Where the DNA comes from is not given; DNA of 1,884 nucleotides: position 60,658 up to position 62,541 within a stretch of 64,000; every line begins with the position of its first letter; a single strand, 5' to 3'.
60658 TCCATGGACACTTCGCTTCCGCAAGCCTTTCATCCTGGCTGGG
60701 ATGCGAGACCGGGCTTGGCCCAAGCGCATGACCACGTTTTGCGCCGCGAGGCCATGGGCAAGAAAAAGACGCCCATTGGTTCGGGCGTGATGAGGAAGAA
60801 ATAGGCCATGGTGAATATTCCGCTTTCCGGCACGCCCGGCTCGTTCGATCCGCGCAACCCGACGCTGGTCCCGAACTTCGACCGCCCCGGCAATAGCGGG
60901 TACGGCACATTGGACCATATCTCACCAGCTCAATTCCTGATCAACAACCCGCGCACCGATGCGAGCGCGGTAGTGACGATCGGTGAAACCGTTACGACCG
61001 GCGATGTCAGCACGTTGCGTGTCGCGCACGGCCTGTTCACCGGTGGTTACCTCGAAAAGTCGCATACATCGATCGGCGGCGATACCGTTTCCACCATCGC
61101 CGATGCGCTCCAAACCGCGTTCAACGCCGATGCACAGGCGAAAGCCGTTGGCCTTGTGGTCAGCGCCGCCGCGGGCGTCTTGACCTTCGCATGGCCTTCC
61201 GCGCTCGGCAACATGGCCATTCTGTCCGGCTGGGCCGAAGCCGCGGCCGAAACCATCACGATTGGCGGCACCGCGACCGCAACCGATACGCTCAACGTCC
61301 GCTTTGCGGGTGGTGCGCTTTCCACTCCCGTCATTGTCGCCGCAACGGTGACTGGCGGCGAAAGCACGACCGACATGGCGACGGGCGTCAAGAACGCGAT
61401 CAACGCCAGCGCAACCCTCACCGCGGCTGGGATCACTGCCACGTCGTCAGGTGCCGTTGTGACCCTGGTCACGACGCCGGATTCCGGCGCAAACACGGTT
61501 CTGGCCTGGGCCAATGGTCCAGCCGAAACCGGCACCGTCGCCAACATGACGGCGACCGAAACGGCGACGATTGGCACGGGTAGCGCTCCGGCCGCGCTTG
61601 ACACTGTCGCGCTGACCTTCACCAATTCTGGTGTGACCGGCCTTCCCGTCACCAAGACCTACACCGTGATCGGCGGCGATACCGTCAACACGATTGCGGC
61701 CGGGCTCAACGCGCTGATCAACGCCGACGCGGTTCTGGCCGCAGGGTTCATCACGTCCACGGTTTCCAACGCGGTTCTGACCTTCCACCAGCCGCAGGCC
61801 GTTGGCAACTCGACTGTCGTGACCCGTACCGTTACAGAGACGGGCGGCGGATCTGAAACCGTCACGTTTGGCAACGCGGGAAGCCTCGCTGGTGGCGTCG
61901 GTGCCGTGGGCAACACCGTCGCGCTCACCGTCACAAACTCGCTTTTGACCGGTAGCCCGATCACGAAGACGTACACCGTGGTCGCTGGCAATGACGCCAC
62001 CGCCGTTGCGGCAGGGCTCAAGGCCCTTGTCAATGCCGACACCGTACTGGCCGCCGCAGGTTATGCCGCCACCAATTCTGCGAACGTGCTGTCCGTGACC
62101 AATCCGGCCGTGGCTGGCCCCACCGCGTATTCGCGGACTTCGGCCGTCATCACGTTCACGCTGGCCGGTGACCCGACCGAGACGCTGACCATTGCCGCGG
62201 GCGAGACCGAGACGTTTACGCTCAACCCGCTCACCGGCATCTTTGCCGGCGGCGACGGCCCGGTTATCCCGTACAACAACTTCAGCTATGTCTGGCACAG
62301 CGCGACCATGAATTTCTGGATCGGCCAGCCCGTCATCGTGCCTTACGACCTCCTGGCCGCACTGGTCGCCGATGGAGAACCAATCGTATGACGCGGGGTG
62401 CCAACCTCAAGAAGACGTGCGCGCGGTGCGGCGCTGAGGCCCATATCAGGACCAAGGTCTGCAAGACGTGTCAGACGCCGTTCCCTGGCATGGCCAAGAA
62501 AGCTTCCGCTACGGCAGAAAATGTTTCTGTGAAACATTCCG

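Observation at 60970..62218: Four tandem ~100-aa repeats with a LysM-like YTV-x-GDT-xx-IA-xx-L-xx-IN signature in a capsid-adjacent protein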

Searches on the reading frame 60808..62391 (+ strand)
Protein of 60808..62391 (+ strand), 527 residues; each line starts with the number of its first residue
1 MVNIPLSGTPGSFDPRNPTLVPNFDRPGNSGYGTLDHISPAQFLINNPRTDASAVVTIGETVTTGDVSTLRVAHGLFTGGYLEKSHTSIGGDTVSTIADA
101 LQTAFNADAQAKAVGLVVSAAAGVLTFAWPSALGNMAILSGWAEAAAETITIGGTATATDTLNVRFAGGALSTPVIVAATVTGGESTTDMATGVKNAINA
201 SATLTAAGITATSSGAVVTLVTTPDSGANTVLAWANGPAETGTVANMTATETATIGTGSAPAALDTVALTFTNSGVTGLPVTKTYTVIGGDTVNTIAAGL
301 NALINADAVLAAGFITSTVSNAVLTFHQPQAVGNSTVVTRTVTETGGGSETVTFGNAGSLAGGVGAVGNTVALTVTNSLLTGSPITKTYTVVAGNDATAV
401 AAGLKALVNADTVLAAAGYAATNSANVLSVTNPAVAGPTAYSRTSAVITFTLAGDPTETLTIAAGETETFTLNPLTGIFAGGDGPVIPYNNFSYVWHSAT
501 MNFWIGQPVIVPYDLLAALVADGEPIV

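Call 3: search_protein_families(library=pfam, proteins=[window:60808-62391:+], max_evalue=1)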
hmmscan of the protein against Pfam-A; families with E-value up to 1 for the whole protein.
window:60808-62391:+ (527 aa): 2 families
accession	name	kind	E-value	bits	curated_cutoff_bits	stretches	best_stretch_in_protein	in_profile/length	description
PF13157.11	Enas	-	0.3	11.6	22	1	446-478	56-88/112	Endospore appendages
PF04972.22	BON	-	0.81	10.5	27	0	188-220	3-35/69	BON domain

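Call 4: search_protein_families(library=phrogs, proteins=[window:60808-62391:+], max_evalue=0.1)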
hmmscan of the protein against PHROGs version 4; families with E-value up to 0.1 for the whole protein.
window:60808-62391:+ (527 aa): 0 families

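Call 7: search_solved_structures(query=window:60808-62391:+, max_evalue=10, show_alignments=2)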
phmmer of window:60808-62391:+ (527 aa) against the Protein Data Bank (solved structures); distinct sequences matched with E-value up to 10: 0.

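Call 8: find_homologous_proteins(query=window:60808-62391:+, max_evalue=0.001)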
Query window:60808-62391:+ (527 aa): 77 proteins with E <= 0.001 among 8000 candidates.
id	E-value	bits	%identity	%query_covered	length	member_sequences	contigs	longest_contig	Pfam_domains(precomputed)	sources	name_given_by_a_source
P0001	0.0e+0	1074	100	100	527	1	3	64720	-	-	-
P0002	9.9e-219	745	73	100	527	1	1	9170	-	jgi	jgi:hypothetical protein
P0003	7.0e-213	726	72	100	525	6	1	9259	-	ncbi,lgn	-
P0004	2.1e-205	702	70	100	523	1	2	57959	-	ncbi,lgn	-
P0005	2.8e-97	345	36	93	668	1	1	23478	PF01476.27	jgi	jgi:LysM repeat protein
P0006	3.1e-94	335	36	91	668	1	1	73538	-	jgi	jgi:hypothetical protein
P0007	2.8e-93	332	36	100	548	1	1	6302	-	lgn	-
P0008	4.1e-91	325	33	91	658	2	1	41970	-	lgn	-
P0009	2.4e-89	319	36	100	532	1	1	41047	-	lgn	-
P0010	6.6e-88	314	36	100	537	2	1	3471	-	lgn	-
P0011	1.1e-86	310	39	99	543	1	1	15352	-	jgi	jgi:hypothetical protein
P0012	1.5e-86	310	41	70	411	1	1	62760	-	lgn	-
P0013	1.9e-84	303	35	99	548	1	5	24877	PF01476.27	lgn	-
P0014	4.8e-82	295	33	90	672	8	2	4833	-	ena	-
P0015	8.1e-80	287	36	89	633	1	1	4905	-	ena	-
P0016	2.1e-79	286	36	85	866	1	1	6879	-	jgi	jgi:hypothetical protein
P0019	1.9e-77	280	37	84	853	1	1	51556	-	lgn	-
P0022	2.7e-75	272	37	99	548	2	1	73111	-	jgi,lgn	jgi:nucleoid-associated protein YgaU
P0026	5.8e-72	261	36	100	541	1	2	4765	PF01476.27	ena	-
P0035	1.3e-64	237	45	69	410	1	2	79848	-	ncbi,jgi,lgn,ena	jgi:hypothetical protein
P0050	1.9e-21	95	30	60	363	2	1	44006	PF01476.27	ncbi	-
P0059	1.8e-14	72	31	87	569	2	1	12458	PF01476.27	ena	-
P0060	6.4e-13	67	36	21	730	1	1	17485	PF05593.20,PF01476.27,PF25023.2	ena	-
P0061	8.5e-12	63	27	69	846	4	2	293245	PF05593.20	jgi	jgi:RHS repeat-associated protein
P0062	1.1e-11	63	43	31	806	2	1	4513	PF11134.14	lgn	-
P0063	1.9e-11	62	43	32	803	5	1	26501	-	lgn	-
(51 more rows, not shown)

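Call 9: search_protein_families(library=pfam, proteins=[P0005, P0013, P0026, P0050, P0059, P0060, P0022, P0062, P0016, P0061], max_evalue=0.1)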
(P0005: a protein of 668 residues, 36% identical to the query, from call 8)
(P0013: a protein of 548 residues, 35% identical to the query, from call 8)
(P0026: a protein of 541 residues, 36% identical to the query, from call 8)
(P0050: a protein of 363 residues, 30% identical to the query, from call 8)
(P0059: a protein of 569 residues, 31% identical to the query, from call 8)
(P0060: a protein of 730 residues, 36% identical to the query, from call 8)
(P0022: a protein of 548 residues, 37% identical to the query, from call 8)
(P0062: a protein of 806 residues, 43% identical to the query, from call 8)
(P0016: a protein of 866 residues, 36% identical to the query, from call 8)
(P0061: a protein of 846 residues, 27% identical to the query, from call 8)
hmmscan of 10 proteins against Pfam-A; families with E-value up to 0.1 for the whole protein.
P0005 (668 aa): 4 families
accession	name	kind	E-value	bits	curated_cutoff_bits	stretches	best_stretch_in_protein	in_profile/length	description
PF01476.26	LysM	-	1.6e-06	28.4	20.9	1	100-133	1-32/43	LysM domain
PF04225.17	LysM_OapA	-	0.024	15.2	22.3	0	171-198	9-36/85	Opacity-associated protein A LysM-like domain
PF23577.1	LysM_RLK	-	0.079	13.4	27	0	99-114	2-17/44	LysM domain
PF23473.1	LysM3_LYK4_5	-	0.08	13.5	29.3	0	99-114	4-19/48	LYK4/5 LysM3 domain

P0013 (548 aa): 2 families
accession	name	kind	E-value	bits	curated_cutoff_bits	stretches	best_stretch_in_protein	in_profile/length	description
PF01476.26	LysM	-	2e-05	24.9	20.9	0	97-112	1-16/43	LysM domain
PF23473.1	LysM3_LYK4_5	-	9.9e-05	22.8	29.3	0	96-113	4-21/48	LYK4/5 LysM3 domain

P0026 (541 aa): 3 families
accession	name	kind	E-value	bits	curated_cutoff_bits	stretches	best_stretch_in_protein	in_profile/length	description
PF01476.26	LysM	-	3.4e-06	27.3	20.9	1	222-236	1-15/43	LysM domain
PF23473.1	LysM3_LYK4_5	-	0.00057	20.3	29.3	0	94-111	4-21/48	LYK4/5 LysM3 domain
PF18668.6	Tail_spike_N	-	0.0097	16.4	25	1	249-281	27-59/70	Tail spike TSP1/Gp66 receptor binding N-terminal domain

P0050 (363 aa): 3 families
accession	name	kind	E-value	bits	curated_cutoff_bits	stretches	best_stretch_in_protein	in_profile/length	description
PF01476.26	LysM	-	2.5e-08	34.2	20.9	0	126-153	1-22/43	LysM domain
PF23473.1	LysM3_LYK4_5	-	0.0093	16.5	29.3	0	124-144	3-23/48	LYK4/5 LysM3 domain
PF04972.22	BON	-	0.036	14.8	27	0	240-272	3-35/69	BON domain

P0059 (569 aa): 4 families
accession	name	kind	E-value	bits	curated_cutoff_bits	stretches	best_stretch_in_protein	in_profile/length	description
PF01476.26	LysM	-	8.4e-11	42.1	20.9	1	94-116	1-17/43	LysM domain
PF23577.1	LysM_RLK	-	0.0044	17.5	27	0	92-108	1-17/44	LysM domain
PF23473.1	LysM3_LYK4_5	-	0.0086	16.6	29.3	0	93-108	4-19/48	LYK4/5 LysM3 domain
PF07870.16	DUF1657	-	0.03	14.7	27.7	0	446-464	4-22/49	Protein of unknown function (DUF1657)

P0060 (730 aa): 2 families
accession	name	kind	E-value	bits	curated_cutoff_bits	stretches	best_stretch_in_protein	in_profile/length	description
PF05593.20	RHS_repeat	-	3.5e-09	37.3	22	5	574-599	1-26/38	RHS Repeat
PF01476.26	LysM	-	4.3e-08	33.4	20.9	2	328-343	1-16/43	LysM domain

P0022 (548 aa): 1 family
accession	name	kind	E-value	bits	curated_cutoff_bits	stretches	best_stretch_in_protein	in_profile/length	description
PF01476.26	LysM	-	0.0015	18.9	20.9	0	98-111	1-14/43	LysM domain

P0062 (806 aa): 2 families
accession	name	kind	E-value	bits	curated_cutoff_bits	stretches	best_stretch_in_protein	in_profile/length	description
PF13564.11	DoxX_2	-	6.5e-05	23.5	26.3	1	144-224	9-87/103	DoxX-like family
PF16190.11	E1_FCCH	-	0.0031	18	29.5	1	660-721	4-67/70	Ubiquitin-activating enzyme E1 FCCH domain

P0016 (866 aa): 2 families
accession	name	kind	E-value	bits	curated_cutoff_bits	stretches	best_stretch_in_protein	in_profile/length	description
PF23473.1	LysM3_LYK4_5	-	0.0082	16.6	29.3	0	711-729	4-22/48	LYK4/5 LysM3 domain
PF01476.26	LysM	-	0.023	15.1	20.9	0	108-120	5-17/43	LysM domain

P0061 (846 aa): 3 families
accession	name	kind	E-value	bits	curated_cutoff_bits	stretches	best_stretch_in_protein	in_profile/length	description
PF05593.20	RHS_repeat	-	3.5e-07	30.9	22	0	510-531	13-35/38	RHS Repeat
PF01476.26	LysM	-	2.8e-05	24.4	20.9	0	29-42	1-14/43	LysM domain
PF04234.18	CopC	-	0.046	15.2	23.3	0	386-420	49-81/92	CopC domain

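Call 12: search_dna_similar(query=window:60808-62388:+, collection=phages, mode=protein, max_evalue=0.001, max_rows=25)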
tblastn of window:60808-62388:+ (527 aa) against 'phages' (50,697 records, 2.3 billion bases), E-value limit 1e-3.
No match.

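Call 19: find_encoding_contigs(protein=P0035, flank=8000, max_places=3)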
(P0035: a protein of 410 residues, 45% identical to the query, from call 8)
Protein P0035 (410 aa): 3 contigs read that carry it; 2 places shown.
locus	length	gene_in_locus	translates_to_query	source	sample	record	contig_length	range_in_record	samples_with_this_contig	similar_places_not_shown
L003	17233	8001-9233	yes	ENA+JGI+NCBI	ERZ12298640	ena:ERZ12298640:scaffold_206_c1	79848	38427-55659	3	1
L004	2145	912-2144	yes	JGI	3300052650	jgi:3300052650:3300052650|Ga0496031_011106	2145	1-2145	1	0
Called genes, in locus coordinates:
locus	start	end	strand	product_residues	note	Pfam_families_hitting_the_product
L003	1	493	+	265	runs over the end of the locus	-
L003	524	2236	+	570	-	-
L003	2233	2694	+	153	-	-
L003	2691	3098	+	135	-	-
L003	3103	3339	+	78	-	-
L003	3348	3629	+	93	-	-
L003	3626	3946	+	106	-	-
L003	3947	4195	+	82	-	PF00364:Biotin_lipoyl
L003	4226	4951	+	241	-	-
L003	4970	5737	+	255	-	PF06810:Phage_scaffold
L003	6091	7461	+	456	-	-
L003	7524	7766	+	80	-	-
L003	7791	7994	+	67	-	-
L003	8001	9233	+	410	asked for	-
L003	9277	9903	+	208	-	-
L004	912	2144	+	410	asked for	?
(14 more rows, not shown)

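Call 20: find_encoding_contigs(protein=P0005, flank=8000, max_places=2)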
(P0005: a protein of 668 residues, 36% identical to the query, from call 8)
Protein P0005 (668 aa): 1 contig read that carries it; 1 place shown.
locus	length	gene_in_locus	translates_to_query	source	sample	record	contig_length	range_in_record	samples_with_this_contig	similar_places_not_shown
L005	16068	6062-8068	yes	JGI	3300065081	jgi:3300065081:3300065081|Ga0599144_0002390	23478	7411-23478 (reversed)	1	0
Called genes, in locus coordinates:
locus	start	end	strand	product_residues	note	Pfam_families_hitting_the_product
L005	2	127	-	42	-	?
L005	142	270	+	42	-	-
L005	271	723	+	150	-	-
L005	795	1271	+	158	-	PF06035:Peptidase_C93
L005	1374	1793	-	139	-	-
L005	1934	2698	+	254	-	PF06810:Phage_scaffold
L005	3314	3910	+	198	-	-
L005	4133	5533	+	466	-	-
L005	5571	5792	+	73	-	-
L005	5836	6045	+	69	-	-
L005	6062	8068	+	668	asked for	PF01476:LysM (faint)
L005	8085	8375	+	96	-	-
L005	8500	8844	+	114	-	-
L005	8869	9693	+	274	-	-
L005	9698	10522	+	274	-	-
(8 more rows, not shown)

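Call 24: predict_structure(alignment_id=A1)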
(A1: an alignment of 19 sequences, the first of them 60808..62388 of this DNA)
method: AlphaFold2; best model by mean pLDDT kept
length: 527 residues; sequences in the alignment: 19
mean_pLDDT: 77.0   pTM: 0.48
mean pLDDT of the five models: 77.0, 64.9, 64.8, 60.9, 60.0
residues with pLDDT >= 90: 125; 70-90: 244; 50-70: 111; < 50: 47
segments of 3 or more residues with pLDDT < 50: 1-27, 29-35, 37-39, 46-48, 525-527
pLDDT, mean of each block of 10 residues (from residue 1): 31 37 47 47 51 81 80 75 84 90 91 85 86 66 73 79 82 85 84 92 88 90 67 76 78 92 93 88 94 95 95 92 90 86 88 91 73 84 88 82 91 89 85 76 69 66 67 61 53 67 61 60 53
secondary structure, 60 per line:
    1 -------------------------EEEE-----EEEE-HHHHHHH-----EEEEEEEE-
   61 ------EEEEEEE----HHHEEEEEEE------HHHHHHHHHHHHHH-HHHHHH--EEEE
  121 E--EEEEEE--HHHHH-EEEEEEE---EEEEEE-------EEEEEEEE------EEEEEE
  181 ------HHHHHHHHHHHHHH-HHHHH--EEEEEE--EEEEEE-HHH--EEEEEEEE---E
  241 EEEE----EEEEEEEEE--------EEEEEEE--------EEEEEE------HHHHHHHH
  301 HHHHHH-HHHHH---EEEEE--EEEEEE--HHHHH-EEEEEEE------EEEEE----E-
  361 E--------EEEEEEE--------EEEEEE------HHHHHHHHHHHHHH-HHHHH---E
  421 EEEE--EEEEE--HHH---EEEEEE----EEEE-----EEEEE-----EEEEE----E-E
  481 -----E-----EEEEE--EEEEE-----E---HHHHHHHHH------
elements in order: E26-29 E35-38 H40-46 E52-59 E67-73 E81-87 H94-107 H109-114 E117-121 E124-129 H132-136 E138-144 E148-153 E161-168 E175-180 H187-200 H202-206 E209-214 E217-222 E229-236 E240-244 E249-257 E266-272 E281-286 H293-306 H308-312 E316-320 E323-328 H331-335 E337-343 E350-354 E370-376 E385-390 H397-410 H412-416 E420-424 E427-431 E440-445 E450-453 E459-463 E469-473 E492-496 E499-503 H513-521

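Call 26: fold_search(model_id=the predicted structure, library=pdb)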
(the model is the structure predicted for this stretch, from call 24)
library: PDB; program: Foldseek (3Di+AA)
matches with E <= 10: 193; with E <= 0.001: 0
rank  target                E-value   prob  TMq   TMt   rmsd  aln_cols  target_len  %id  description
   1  8kee_C                2.0e-03  1.00  0.11  0.12  14.8       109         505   23  Cyanophage A-1(L) sheath-tube (released 2024-04-10)
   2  8kee_A                2.8e-03  1.00  0.11  0.12  14.8       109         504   23  Cyanophage A-1(L) sheath-tube (released 2024-04-10)
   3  5jpm_A                8.9e-03  0.08  0.11  0.10  28.4       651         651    8  Structure of the complex of human complement C4 with MASP-2 rebuilt using iMDFF (released 2016-08-10)
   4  9cba                  1.6e-02  0.98  0.12  0.14  13.9       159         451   14  Bacteriophage PhiTE contracted tail (released 2025-04-16)
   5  5h5v_F                2.5e-02  0.57  0.14  0.20  14.8       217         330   14  Crystal structure of the flagellar cap protein FliD D1-D2-D3 domains from Escherichia coli (released 2017-02-22)
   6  5h5v_A                3.7e-02  0.51  0.14  0.19  14.8       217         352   14  Crystal structure of the flagellar cap protein FliD D1-D2-D3 domains from Escherichia coli (released 2017-02-22)
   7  4nx9                  3.9e-02  0.96  0.13  0.23   8.2       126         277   17  Crystal structure of Pseudomonas aeruginosa flagellin FliC (released 2014-01-29)
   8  5h5v_D                5.2e-02  0.33  0.14  0.19  17.8       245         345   14  Crystal structure of the flagellar cap protein FliD D1-D2-D3 domains from Escherichia coli (released 2017-02-22)
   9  9hz7_A                5.8e-02  0.98  0.15  0.16   4.5       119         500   22  Agrobacterium phage 7-7-1 tail (released 2025-12-10)
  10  8foy                  6.8e-02  1.00  0.16  0.17   4.1       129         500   24  Structure of Agrobacterium tumefaciens bacteriophage Milano contracted tail-sheath (released 2024-01-17)
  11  9rku_BD               9.5e-02  0.98  0.15  0.16   4.1       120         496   23  Agrobacterium phage 7-7-1 baseplate (released 2025-12-10)
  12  7sqx                  1.1e-01  0.21  0.11  0.18  16.1       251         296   11  Crystal Structure of Pseudomonas aeruginosa lytic polysaccharide monooxygenase CbpD (released 2022-07-20)
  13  8u18_A                1.2e-01  0.04  0.09  0.11  27.2       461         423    9  Cryo-EM structure of murine Thrombopoietin receptor ectodomain in complex with Tpo (released 2024-02-07)
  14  3wcy_A                1.4e-01  0.04  0.09  0.13  29.7       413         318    8  Murine Ifnar1 in complex with interferon-beta (released 2013-07-24)
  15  8g04_B                1.6e-01  0.05  0.10  0.12  26.6       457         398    7  Structure of signaling thrombopoietin-MPL receptor complex (released 2023-08-30)
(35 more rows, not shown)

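Call 34: fold_search(model_id=the predicted structure, library=viral)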
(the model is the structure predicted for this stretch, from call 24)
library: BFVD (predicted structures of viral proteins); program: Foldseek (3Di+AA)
matches with E <= 10: 464; with E <= 0.001: 13
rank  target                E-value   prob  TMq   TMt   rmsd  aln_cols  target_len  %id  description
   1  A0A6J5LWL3            6.9e-10  1.00  0.21  0.58   2.8       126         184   45  Uncharacterized protein [uncultured Caudovirales phage]
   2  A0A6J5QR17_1          3.4e-08  1.00  0.15  0.12  27.5       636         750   10  Uncharacterized protein [uncultured Caudovirales phage]
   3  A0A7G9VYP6            5.6e-08  1.00  0.17  0.10  13.7       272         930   13  Tail tubular protein B [Acinetobacter phage Aristophanes]
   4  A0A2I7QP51            1.5e-06  0.99  0.14  0.06  31.6       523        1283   14  (no name in the UniProt tables at hand)
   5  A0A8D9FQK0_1          2.9e-05  0.80  0.14  0.08  26.4       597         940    8  PE-PGRS family protein PE_PGRS18 [uncultured marine phage]
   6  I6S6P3                5.6e-05  0.96  0.13  0.15  26.4       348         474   12  Uncharacterized protein [Nonlabens phage P12024S]
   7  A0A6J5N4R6            2.3e-04  0.38  0.12  0.10  26.1       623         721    8  Uncharacterized protein [uncultured Caudovirales phage]
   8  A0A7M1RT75            2.6e-04  0.99  0.15  0.22  11.9       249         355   12  Uncharacterized protein [uncultured phage cr130_1]
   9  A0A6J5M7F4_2          3.4e-04  0.80  0.15  0.11  29.1       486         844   11  Uncharacterized protein [uncultured Caudovirales phage]
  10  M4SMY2                4.3e-04  1.00  0.13  0.31  21.0       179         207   17  Uncharacterized protein [Cyanophage KBS-P-1A]
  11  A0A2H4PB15            6.3e-04  1.00  0.15  0.34  15.9       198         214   19  (no name in the UniProt tables at hand)
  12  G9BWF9                9.2e-04  1.00  0.17  0.37  15.0       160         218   23  (no name in the UniProt tables at hand)
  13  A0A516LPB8            9.7e-04  1.00  0.16  0.20   4.9       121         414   24  (no name in the UniProt tables at hand)
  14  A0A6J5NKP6            1.3e-03  1.00  0.13  0.26  14.1       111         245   30  Uncharacterized protein [uncultured Caudovirales phage]
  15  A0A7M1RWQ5            1.3e-03  1.00  0.16  0.28  12.7       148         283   21  Uncharacterized protein [uncultured phage cr8_1]
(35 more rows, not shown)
